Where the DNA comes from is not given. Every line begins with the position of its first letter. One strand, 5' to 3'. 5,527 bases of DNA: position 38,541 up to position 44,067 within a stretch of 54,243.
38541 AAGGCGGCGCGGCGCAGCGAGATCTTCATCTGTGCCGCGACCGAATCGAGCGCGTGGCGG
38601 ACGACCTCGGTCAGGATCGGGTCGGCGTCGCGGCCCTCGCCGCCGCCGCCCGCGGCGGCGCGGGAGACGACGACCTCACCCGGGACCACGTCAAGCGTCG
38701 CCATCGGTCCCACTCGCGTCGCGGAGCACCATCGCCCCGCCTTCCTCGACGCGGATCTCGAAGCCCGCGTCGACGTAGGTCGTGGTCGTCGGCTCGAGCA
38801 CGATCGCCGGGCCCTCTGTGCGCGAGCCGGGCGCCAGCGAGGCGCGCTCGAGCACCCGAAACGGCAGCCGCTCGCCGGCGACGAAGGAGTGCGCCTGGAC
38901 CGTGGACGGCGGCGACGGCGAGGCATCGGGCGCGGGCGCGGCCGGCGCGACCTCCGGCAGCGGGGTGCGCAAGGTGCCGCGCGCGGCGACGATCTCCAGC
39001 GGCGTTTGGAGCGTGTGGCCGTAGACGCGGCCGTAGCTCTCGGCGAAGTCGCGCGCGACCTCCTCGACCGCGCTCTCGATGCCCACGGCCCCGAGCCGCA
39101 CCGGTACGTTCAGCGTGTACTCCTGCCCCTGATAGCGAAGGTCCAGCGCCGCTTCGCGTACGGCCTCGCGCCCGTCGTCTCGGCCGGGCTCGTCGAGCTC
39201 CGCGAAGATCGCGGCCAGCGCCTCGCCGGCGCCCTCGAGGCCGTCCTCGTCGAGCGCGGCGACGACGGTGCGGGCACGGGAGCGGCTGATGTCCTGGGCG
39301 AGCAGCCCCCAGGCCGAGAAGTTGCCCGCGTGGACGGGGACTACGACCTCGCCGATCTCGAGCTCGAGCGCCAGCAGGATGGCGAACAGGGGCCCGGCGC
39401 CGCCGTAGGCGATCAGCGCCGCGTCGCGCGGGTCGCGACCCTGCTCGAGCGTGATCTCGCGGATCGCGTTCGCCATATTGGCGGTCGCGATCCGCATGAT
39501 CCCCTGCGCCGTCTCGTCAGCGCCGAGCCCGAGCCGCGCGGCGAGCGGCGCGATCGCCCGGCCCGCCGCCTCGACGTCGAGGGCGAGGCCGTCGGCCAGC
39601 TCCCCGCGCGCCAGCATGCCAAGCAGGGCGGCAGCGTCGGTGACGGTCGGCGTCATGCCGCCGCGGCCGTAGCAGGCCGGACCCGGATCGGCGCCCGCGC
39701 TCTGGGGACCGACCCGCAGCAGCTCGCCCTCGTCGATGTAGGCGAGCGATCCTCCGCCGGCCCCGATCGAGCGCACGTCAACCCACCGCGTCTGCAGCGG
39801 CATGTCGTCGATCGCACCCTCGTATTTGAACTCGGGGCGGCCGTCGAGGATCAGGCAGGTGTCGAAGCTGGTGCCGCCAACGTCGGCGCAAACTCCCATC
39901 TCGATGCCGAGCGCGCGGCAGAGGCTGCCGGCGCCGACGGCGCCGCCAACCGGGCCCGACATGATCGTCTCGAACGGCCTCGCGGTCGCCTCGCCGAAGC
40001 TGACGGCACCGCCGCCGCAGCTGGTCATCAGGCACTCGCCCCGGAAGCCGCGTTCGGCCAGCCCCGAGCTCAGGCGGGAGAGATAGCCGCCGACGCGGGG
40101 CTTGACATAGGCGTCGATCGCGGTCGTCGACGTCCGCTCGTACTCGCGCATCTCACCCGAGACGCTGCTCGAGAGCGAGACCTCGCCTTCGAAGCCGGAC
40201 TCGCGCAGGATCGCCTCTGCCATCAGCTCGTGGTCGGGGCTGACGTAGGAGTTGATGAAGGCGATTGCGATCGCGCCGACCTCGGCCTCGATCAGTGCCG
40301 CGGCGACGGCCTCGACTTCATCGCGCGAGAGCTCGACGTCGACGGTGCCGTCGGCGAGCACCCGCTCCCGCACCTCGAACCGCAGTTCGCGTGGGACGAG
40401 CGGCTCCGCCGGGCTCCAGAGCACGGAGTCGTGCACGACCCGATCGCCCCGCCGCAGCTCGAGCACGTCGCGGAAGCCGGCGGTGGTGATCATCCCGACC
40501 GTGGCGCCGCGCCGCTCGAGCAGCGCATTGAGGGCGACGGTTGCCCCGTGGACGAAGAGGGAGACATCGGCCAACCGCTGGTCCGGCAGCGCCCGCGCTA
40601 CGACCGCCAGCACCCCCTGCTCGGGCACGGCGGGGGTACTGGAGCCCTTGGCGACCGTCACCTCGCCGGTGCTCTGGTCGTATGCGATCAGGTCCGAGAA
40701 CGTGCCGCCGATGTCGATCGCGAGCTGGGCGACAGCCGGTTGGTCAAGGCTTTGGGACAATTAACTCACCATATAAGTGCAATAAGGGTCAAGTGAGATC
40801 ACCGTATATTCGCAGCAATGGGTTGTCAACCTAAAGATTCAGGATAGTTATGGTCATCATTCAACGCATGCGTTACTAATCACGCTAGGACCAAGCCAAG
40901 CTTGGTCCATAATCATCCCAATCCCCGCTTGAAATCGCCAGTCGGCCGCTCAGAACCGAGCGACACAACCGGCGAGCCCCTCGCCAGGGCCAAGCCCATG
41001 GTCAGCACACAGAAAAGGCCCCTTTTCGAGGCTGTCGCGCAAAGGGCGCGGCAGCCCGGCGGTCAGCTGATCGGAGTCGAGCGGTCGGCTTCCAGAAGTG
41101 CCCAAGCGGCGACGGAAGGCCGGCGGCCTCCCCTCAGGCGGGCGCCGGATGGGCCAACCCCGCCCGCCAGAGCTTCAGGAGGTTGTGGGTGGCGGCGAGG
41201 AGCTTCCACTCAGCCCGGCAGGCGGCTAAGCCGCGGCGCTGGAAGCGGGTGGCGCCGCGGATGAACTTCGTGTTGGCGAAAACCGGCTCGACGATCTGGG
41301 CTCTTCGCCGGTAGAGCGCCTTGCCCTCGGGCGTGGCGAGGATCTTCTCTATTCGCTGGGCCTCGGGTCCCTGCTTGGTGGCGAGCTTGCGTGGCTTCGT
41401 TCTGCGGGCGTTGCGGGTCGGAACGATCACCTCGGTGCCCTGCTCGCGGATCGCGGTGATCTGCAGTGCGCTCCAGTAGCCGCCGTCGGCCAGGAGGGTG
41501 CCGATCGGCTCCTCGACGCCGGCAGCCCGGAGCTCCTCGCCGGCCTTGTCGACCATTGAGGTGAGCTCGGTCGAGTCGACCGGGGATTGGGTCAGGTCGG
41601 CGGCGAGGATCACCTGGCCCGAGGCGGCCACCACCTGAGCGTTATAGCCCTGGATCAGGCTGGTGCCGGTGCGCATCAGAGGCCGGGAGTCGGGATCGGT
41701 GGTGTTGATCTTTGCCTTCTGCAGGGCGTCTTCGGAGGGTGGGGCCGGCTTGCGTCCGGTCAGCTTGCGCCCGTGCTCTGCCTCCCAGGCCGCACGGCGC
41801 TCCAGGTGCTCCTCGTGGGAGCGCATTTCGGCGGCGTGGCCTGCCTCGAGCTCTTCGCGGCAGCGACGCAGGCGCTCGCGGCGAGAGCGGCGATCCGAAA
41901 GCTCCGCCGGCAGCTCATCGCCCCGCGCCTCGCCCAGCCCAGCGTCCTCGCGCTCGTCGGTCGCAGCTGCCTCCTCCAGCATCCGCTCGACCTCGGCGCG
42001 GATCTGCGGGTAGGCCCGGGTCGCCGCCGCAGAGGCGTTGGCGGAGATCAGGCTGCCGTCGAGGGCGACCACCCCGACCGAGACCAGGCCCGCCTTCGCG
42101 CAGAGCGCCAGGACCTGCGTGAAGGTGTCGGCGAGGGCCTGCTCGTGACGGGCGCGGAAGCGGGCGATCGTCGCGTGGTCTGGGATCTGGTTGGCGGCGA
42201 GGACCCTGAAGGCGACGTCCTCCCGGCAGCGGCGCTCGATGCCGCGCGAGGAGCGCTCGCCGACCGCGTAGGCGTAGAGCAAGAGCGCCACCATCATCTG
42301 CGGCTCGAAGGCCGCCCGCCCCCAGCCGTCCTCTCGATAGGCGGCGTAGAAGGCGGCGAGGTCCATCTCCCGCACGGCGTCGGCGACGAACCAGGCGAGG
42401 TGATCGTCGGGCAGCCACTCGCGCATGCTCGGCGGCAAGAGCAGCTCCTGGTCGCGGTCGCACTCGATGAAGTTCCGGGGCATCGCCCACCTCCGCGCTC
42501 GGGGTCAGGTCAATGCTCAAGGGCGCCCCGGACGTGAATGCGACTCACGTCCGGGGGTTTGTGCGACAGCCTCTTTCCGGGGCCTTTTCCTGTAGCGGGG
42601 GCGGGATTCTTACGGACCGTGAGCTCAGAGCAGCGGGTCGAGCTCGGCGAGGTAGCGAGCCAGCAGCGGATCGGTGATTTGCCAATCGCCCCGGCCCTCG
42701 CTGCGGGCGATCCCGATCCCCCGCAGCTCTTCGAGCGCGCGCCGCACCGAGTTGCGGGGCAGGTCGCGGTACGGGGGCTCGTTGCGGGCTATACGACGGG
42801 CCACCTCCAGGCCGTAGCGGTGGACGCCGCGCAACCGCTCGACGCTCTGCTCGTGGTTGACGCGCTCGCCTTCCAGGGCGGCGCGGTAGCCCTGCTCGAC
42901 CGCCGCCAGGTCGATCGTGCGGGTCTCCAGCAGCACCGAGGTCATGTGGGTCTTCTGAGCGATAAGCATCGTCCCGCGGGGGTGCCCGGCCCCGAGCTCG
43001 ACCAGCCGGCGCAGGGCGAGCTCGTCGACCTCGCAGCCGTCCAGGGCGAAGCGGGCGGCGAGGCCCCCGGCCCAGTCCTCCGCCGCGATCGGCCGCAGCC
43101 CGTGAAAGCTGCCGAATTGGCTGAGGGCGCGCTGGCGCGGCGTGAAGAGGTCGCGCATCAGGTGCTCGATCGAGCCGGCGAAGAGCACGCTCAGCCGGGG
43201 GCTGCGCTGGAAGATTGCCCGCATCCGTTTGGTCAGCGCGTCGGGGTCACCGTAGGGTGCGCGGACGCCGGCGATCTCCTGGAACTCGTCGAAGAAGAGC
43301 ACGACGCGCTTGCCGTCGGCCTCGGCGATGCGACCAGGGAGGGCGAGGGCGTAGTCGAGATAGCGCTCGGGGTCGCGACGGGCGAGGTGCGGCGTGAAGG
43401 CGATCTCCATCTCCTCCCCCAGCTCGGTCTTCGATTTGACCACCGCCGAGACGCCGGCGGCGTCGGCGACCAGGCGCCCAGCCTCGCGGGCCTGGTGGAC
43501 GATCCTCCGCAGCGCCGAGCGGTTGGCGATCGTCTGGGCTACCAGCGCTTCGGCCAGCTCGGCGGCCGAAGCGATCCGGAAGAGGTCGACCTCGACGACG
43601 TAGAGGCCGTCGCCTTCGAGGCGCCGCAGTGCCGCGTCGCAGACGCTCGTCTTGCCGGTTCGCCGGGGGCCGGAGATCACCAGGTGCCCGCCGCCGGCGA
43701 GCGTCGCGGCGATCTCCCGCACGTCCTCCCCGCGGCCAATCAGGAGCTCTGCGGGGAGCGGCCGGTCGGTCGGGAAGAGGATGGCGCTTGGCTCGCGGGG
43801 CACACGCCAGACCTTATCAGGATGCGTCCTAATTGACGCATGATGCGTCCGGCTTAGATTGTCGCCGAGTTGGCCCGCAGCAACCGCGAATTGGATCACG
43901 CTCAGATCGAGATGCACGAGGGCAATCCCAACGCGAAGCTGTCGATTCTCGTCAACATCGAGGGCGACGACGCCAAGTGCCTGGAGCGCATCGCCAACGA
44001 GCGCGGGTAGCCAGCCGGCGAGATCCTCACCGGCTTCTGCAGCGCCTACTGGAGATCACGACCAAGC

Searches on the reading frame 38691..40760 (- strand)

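Call 57: search_protein_families(library=pfam, proteins=[window:38691-40760:-], max_evalue=0.01)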
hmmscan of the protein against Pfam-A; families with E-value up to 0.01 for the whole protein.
window:38691-40760:- (689 aa): 3 families
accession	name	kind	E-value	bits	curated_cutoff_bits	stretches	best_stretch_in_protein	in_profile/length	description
PF01968.24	Hydantoinase_A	-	6.3e-83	278.8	22.9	1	209-492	1-288/291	Hydantoinase/oxoprolinase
PF05378.19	Hydant_A_N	-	6.1e-44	150.3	25.2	1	13-188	2-175/176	Hydantoinase/oxoprolinase N-terminal region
PF19278.4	Hydant_A_C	-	3.2e-10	40.2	21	1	537-673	43-184/193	Hydantoinase/oxoprolinase C-terminal domain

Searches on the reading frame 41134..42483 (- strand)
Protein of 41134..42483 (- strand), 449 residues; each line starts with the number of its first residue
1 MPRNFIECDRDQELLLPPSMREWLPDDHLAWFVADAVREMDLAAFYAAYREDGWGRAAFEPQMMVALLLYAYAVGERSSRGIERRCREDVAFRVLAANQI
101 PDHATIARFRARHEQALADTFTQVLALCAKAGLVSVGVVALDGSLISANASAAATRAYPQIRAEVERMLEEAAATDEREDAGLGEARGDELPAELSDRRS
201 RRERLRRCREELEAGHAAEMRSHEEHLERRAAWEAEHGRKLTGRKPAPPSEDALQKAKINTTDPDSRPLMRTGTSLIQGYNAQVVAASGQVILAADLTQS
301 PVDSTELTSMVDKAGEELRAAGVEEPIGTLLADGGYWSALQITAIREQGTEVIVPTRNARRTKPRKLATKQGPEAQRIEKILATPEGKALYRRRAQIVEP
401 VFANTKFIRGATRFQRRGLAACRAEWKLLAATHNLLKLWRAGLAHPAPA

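Call 6: search_protein_families(library=pfam, proteins=[window:41134-42483:-], max_evalue=0.01)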
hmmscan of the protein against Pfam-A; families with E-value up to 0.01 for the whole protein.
window:41134-42483:- (449 aa): 3 families
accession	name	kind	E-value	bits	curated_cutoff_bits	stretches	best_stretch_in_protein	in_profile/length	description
PF05598.16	DUF772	-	4.8e-17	62.2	23.1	1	55-124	1-74/74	Transposase domain (DUF772)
PF13751.12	DDE_Tnp_1_6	-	2.9e-12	47.4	25.1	1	361-439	45-125/125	Transposase DDE domain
PF01609.27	DDE_Tnp_1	-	2.6e-11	44.1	23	1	265-435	22-200/200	Transposase DDE domain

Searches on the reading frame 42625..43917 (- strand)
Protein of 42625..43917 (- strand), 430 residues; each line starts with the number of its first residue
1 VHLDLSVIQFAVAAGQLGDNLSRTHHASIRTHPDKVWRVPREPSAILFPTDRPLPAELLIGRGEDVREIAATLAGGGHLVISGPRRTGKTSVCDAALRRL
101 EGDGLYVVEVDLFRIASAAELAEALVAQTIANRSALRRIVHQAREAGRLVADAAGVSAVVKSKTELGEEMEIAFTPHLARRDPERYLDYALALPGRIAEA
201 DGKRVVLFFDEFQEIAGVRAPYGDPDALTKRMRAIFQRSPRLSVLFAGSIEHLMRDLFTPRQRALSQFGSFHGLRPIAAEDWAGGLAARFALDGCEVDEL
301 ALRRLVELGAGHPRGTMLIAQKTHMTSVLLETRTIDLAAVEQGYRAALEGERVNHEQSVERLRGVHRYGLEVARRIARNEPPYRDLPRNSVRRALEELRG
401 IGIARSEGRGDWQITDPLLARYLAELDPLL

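Call 6: search_protein_families(library=pfam, proteins=[window:42625-43917:-], max_evalue=0.01)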
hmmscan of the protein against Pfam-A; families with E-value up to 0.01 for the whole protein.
window:42625-43917:- (430 aa): 6 families
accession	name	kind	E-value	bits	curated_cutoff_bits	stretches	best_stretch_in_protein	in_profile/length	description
PF13191.12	AAA_16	-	7.2e-11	43.3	32.6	1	59-219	2-143/167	AAA ATPase domain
PF13401.12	AAA_22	-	5.8e-06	27.1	27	1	75-250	4-124/130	AAA domain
PF13173.12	AAA_14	-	6.4e-06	26.6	27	0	79-124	5-53/129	AAA domain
PF01637.24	ATPase_2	-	7.2e-06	26.4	33.2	1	78-219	22-126/225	ATPase domain predominantly from Archaea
PF00004.35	AAA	-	0.0018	19.2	21.2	0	80-132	2-52/131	ATPase family associated with various cellular activities (AAA)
PF05673.19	DUF815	-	0.0097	15.5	23.8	0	78-126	55-103/249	Protein of unknown function (DUF815)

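Call 7: search_protein_families(library=padloc, proteins=[window:42625-43917:-], max_evalue=0.1)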
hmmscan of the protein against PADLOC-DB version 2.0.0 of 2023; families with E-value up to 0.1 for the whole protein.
window:42625-43917:- (430 aa): 3 families
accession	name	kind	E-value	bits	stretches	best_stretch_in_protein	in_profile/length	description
PDLC04140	mad8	-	8.8e-06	23.4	1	63-216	14-204/314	mads_8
PDLC04789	PDC-S01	-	0.027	11.5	1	68-111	9-51/375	-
PDLC04787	PDC-S01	-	0.045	10.6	0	78-104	29-55/412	-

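Call 8: search_protein_families(library=ncbifam, proteins=[window:42625-43917:-], max_evalue=0.1)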
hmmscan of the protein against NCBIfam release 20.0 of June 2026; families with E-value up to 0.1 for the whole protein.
window:42625-43917:- (430 aa): 1 family
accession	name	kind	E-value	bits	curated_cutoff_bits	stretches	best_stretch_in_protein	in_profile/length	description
NF009067.0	PRK12402.1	equivalog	0.0012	17.9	317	1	52-103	10-63/340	replication factor C small subunit 2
